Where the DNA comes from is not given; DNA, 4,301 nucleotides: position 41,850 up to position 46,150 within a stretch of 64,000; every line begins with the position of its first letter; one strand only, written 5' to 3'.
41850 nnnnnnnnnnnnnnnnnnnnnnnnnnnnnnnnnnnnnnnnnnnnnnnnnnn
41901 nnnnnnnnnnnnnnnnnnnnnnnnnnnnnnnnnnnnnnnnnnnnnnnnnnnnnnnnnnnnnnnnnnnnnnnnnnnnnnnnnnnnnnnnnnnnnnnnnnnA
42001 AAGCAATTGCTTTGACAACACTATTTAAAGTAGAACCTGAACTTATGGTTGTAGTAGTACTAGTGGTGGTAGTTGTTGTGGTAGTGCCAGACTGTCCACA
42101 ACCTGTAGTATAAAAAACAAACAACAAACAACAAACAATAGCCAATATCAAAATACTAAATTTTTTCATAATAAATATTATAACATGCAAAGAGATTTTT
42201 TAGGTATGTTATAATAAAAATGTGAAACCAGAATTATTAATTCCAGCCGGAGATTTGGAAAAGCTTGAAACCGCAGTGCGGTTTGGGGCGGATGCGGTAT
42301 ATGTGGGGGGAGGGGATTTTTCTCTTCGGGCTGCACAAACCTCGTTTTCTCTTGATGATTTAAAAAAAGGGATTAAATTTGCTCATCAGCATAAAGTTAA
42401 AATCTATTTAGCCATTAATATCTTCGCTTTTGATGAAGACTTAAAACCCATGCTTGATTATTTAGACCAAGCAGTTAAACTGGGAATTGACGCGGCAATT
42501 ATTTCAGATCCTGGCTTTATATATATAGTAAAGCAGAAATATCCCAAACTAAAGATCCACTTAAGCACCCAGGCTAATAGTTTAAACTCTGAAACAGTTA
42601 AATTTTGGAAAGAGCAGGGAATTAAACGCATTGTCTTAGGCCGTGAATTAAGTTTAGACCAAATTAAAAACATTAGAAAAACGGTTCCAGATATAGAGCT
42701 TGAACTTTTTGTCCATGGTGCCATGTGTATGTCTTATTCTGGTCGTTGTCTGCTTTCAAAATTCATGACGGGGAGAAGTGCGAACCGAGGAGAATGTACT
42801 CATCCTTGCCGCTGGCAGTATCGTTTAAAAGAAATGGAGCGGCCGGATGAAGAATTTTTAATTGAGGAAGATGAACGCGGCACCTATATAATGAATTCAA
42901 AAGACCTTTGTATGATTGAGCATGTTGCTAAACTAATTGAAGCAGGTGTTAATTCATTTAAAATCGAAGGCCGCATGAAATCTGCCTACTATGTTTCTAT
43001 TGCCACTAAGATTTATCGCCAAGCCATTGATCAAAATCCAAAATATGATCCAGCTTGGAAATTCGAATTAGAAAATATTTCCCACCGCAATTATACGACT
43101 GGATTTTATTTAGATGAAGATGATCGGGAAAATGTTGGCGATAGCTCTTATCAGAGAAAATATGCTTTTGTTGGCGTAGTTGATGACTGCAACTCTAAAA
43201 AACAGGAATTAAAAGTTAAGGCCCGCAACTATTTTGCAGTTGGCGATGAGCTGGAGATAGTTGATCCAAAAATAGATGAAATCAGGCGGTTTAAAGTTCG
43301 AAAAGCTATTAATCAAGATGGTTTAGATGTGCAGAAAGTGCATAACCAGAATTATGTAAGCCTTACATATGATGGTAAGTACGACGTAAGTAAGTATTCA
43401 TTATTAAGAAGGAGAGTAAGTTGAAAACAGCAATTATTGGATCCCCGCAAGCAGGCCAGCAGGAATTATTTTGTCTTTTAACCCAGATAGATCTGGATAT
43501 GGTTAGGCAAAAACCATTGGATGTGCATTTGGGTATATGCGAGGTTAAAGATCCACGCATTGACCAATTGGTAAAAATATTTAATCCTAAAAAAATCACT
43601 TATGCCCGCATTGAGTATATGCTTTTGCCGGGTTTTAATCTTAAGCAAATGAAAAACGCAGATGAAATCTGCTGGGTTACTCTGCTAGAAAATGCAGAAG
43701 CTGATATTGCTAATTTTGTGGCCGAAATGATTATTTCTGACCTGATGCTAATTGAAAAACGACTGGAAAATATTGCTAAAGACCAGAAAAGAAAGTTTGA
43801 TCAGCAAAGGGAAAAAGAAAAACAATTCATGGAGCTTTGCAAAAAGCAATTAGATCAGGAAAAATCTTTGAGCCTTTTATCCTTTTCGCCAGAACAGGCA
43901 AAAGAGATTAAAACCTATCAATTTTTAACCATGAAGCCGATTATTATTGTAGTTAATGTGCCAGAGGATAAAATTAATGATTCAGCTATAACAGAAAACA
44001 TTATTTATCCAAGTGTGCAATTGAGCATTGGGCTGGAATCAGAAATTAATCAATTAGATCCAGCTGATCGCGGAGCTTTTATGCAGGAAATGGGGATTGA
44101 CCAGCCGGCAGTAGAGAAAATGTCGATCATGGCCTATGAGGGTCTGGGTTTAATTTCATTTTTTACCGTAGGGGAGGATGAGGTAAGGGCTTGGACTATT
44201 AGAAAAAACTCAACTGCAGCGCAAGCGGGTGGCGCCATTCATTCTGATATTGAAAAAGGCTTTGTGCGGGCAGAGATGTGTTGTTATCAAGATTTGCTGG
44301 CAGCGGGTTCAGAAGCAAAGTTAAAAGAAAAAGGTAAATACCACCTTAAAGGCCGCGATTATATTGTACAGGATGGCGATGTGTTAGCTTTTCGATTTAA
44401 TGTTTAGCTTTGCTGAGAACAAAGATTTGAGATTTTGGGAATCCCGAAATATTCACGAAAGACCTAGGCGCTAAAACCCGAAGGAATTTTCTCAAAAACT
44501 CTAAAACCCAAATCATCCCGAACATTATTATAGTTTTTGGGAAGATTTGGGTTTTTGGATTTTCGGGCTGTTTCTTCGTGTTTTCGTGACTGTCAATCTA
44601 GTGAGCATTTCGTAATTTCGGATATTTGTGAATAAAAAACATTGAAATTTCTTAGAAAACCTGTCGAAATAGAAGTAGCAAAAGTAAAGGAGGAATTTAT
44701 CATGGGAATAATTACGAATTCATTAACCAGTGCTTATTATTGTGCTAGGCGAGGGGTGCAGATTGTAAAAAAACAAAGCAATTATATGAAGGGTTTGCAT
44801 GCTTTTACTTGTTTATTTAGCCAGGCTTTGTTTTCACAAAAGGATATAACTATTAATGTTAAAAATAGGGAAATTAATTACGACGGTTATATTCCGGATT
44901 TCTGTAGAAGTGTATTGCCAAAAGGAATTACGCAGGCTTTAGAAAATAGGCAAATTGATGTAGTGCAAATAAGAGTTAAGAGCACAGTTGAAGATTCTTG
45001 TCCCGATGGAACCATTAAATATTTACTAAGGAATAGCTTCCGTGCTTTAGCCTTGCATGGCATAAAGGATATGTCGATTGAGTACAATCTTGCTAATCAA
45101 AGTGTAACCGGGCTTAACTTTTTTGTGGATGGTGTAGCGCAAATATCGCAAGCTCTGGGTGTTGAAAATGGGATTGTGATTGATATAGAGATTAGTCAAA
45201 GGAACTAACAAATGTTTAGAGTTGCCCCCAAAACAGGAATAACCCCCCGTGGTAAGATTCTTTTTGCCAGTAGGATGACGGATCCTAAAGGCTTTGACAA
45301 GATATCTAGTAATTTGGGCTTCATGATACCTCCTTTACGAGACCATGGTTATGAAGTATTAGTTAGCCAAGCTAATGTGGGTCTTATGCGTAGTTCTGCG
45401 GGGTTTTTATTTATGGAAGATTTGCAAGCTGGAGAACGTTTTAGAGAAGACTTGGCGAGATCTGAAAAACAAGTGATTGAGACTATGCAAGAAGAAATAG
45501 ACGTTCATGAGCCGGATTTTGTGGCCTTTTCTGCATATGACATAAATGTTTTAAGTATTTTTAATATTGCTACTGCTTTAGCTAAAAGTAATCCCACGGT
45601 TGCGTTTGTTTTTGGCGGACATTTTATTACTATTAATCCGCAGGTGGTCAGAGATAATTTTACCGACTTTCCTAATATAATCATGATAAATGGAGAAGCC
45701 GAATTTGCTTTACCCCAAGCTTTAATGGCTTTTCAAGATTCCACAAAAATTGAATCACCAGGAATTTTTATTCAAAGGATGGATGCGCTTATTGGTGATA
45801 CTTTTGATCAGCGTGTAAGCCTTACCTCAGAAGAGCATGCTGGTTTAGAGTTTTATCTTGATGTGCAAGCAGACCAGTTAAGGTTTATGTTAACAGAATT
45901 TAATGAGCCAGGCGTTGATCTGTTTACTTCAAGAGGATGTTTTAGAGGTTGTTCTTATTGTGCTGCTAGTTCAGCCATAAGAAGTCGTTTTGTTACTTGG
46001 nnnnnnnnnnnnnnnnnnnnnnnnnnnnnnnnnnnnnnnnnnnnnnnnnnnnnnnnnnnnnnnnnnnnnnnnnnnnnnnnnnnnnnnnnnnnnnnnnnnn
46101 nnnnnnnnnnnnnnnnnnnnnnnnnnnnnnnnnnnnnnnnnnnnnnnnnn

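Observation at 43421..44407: YchF-like protein with a degenerate P-loop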

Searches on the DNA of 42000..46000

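Call 60: search_rna_families(source=window, start=42000, end=46000, threshold=evalue, max_evalue=1)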
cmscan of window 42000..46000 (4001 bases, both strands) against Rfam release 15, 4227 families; matches with E-value up to 1: 4.
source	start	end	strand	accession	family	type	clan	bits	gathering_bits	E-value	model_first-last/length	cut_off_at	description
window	44494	44563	+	RF04157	MIR9486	Gene; miRNA;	-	25.8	100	0.041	1-119/119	no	MIR9486 microRNA precursor family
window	44473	44584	-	RF04128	MIR8562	Gene; miRNA;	-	25.3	211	0.11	69-174/242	no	MIR8562 microRNA precursor family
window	44478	44580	+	RF03501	mir-3140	Gene; miRNA;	-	24.1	93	0.23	1-90/90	no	mir-3140 microRNA precursor family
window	44464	44592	+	RF03839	MIR2599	Gene; miRNA;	-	23.6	120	0.3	1-132/132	no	MIR2599 microRNA precursor family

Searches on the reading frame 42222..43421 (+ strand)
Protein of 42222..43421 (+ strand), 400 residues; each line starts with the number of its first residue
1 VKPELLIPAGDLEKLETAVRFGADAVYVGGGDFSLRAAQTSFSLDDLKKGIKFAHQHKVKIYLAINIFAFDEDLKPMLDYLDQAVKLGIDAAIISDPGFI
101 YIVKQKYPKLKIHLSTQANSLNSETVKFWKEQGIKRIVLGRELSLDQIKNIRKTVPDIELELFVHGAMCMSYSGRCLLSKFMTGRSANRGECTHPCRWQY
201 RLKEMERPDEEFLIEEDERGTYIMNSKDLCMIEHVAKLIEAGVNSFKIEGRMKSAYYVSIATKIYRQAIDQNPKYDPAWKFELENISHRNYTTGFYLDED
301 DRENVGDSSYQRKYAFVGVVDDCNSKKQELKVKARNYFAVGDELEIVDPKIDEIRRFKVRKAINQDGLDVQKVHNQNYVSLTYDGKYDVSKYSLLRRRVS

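Call 14: search_protein_families(library=pfam, proteins=[window:42222-43421:+], max_evalue=0.001)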
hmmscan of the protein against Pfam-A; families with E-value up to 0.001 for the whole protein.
window:42222-43421:+ (400 aa): 2 families
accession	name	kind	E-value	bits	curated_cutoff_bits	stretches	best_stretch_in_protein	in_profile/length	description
PF01136.24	Peptidase_U32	-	3.5e-96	321.4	22.4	1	75-301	2-232/233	Peptidase family U32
PF16325.11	Peptidase_U32_C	-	1.3e-14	54.5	28.2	1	312-396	1-83/83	Peptidase family U32 C-terminal domain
